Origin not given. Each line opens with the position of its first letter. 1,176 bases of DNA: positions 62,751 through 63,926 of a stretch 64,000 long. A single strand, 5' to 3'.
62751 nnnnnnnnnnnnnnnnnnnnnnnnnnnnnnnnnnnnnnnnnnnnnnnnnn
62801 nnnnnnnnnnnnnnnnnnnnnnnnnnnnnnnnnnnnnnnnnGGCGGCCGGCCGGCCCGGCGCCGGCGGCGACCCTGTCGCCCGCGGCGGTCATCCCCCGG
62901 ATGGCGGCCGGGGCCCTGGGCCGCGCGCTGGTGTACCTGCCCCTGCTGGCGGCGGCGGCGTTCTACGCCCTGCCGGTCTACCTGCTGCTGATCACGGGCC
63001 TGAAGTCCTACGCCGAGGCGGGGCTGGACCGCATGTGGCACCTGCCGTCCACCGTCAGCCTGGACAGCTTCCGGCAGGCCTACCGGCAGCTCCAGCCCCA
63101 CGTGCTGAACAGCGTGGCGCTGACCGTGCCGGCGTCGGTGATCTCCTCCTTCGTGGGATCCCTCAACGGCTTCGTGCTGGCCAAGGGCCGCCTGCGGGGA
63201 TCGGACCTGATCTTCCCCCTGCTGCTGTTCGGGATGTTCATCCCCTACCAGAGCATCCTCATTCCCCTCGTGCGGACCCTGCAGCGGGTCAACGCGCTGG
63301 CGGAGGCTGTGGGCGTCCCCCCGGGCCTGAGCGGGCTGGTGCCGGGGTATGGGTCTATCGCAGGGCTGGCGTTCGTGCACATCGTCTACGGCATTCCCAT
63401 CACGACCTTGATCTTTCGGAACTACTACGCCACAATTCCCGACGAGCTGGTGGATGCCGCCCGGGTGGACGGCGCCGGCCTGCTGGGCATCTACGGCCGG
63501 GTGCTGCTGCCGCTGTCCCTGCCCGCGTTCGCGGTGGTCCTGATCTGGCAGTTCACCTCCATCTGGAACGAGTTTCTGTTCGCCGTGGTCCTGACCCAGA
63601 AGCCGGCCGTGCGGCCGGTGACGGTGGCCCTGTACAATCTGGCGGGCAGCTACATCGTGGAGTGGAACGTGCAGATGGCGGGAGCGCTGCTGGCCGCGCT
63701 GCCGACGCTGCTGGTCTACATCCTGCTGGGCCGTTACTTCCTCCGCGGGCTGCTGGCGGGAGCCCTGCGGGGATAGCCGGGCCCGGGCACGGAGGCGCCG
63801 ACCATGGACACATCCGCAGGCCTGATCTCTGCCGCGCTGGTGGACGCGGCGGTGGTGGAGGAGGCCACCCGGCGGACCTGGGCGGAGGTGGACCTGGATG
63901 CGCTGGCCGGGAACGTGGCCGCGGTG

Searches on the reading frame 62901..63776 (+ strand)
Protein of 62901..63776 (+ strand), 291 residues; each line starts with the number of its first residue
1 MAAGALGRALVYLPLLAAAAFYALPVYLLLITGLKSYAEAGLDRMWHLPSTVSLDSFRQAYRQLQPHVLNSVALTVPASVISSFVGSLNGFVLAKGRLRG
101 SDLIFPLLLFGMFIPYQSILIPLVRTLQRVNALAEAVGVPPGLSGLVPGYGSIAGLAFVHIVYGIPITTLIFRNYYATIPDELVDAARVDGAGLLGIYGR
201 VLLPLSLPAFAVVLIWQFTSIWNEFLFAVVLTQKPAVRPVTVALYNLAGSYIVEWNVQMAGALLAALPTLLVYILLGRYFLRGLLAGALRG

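Call 40: search_protein_families(library=pfam, proteins=[window:62901-63776:+], max_evalue=0.00001)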
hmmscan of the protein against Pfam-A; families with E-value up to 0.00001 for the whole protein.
window:62901-63776:+ (291 aa): 1 family
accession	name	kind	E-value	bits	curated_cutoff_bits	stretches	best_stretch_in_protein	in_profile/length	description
PF00528.27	BPD_transp_1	-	2.3e-17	63.7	26.4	1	89-279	4-177/184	Binding-protein-dependent transport system inner membrane component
